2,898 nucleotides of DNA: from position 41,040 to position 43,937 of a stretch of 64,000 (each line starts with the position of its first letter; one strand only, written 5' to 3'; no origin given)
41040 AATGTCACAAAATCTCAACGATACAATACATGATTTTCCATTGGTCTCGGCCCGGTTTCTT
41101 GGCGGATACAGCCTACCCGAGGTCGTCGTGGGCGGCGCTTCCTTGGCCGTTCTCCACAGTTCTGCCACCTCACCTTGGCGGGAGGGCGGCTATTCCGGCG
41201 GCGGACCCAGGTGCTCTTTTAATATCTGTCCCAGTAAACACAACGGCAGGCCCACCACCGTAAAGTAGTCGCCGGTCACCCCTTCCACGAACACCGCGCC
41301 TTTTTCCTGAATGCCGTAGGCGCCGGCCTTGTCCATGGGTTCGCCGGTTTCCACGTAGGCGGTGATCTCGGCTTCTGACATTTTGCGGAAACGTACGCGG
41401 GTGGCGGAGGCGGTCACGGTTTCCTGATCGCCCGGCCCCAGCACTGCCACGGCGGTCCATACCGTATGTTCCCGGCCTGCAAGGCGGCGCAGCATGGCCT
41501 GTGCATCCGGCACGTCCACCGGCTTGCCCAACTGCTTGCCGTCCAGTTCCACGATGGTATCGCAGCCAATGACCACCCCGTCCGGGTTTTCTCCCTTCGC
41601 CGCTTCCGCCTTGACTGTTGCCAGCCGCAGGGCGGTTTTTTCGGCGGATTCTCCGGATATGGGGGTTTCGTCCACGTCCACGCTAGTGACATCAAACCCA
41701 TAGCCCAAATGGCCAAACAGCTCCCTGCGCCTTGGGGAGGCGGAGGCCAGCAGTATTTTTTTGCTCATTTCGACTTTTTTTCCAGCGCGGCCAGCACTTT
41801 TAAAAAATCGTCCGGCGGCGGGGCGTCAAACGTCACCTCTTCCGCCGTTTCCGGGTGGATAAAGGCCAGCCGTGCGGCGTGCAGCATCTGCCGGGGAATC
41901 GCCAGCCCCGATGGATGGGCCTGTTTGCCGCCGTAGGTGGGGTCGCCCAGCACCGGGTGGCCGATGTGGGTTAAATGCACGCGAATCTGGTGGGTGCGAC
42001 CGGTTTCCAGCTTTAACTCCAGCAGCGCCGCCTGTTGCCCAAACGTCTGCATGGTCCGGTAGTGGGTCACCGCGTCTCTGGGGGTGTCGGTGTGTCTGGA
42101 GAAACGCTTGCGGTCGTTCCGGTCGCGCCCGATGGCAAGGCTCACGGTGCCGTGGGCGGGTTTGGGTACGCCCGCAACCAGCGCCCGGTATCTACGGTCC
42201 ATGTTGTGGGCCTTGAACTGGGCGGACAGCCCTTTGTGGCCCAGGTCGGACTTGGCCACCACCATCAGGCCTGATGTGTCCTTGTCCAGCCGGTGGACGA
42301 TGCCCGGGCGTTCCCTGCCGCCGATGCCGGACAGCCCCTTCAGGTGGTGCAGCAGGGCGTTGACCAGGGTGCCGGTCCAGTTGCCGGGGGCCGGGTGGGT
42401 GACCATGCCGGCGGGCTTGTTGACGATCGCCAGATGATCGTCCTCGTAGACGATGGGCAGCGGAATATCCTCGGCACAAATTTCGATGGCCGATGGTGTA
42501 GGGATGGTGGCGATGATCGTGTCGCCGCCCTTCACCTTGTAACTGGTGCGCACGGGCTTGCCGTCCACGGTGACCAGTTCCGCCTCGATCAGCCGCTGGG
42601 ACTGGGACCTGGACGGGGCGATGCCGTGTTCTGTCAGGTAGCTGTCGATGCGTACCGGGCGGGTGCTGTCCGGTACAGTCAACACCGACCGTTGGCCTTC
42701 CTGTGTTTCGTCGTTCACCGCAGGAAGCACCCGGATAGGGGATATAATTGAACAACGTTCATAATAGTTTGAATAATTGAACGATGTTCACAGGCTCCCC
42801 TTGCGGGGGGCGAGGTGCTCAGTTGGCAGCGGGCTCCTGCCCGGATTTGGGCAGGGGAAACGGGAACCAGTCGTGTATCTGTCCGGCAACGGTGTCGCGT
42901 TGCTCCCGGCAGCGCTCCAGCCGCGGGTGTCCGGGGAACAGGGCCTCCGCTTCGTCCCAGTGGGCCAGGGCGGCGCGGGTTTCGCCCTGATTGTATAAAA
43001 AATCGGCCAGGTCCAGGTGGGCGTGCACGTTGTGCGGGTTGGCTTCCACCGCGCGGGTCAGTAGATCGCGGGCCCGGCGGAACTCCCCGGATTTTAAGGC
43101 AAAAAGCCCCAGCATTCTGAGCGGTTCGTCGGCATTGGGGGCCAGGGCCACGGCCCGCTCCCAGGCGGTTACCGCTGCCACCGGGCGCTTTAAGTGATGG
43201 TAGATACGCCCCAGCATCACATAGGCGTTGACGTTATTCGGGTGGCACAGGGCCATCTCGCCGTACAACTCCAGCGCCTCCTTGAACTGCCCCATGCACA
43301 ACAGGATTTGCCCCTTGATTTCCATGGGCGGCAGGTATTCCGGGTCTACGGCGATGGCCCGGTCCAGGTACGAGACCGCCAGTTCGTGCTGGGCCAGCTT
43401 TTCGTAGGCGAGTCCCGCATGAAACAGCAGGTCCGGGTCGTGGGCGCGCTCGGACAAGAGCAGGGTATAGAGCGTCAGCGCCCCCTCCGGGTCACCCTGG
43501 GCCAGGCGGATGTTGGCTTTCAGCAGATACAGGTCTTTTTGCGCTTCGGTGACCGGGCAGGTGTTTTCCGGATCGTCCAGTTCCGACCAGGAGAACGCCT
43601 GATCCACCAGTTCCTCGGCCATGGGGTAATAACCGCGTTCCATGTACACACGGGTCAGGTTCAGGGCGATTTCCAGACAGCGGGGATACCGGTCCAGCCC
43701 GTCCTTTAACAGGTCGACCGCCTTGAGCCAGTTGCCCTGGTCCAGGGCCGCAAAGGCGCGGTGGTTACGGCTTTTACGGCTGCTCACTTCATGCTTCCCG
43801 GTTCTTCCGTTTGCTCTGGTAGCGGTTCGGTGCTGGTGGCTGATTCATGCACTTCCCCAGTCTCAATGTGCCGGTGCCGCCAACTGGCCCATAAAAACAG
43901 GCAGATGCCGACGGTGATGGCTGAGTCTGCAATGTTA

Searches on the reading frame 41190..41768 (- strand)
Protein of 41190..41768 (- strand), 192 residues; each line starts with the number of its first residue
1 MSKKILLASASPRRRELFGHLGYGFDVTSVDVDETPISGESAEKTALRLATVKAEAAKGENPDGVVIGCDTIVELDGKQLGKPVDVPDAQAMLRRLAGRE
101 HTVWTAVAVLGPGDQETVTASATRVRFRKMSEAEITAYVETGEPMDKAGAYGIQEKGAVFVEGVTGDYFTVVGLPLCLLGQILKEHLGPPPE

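Call 45: search_protein_families(library=pfam, proteins=[window:41190-41768:-], max_evalue=0.0001)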
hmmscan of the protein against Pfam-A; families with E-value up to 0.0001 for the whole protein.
window:41190-41768:- (192 aa): 1 family
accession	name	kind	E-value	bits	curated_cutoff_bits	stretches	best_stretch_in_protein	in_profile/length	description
PF02545.19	Maf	-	8.2e-61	205.4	27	1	4-185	1-186/187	Maf-like protein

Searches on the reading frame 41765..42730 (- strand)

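Call 45: search_protein_families(library=pfam, proteins=[window:41765-42730:-], max_evalue=0.0001)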
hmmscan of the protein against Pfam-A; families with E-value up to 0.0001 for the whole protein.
window:41765-42730:- (321 aa): 2 families
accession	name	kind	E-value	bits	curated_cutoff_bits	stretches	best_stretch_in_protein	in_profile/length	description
PF00849.27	PseudoU_synth_2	-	7.2e-35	120.9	26.8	1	99-255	1-152/152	RNA pseudouridylate synthase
PF01479.30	S4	-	5.9e-14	52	22.8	1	26-72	1-48/48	S4 domain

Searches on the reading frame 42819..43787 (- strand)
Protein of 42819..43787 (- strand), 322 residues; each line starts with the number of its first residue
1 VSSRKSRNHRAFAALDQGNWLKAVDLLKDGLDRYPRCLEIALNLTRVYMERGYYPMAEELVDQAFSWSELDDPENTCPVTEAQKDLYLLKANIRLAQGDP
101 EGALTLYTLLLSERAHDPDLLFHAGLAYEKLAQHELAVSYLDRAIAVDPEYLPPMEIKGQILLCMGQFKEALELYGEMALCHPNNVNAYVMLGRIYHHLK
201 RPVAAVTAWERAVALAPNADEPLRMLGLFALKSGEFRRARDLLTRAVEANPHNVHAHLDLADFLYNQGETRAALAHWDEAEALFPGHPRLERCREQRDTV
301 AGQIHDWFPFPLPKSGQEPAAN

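Call 45: search_protein_families(library=pfam, proteins=[window:42819-43787:-], max_evalue=0.0001)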
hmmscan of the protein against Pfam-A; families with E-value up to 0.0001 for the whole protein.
window:42819-43787:- (322 aa): 21 families
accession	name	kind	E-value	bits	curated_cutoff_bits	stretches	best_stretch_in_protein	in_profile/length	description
PF07719.23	TPR_2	-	9.3e-31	103.8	27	0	187-218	2-33/34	Tetratricopeptide repeat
PF14559.12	TPR_19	-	3.2e-30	104.7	25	3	230-289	1-60/68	Tetratricopeptide repeat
PF13432.12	TPR_16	-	4.2e-27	94.7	32.7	2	225-288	2-65/65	Tetratricopeptide repeat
PF13428.12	TPR_14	-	3.4e-26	89.5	23.5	0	222-262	3-43/44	Tetratricopeptide repeat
PF00515.34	TPR_1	-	1.1e-22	79.3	27.8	0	120-151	3-34/34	Tetratricopeptide repeat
PF13431.12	TPR_17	-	1.3e-19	69.2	24.4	0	181-205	8-32/34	Tetratricopeptide repeat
PF13181.12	TPR_8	-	3.2e-17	61.6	25.7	0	119-150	2-33/34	Tetratricopeptide repeat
PF13176.12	TPR_7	-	1.5e-16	59.4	27.9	0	88-118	3-32/36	Tetratricopeptide repeat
PF13424.12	TPR_12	-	2.9e-15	56.6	30.1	0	187-249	4-74/77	Tetratricopeptide repeat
PF13174.12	TPR_6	-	5.6e-14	52.2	26.3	0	119-150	1-32/33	Tetratricopeptide repeat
PF23914.1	TPR_CcmH_CycH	-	3.2e-13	50.2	42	1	182-285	46-152/158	Cytochrome c-type biogenesis protein H TPR domain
PF13414.12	TPR_11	-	7.1e-13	48.5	26.8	0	159-197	1-39/42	TPR repeat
PF07721.20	TPR_4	-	2.3e-12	46.7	27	0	255-279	2-26/26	Tetratricopeptide repeat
PF12895.13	ANAPC3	-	2.7e-11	44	27.2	0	205-278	8-80/82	Anaphase-promoting complex, cyclosome, subunit 3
PF13374.12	TPR_10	-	5.5e-10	39.4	27.5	0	39-65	3-29/42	Tetratricopeptide repeat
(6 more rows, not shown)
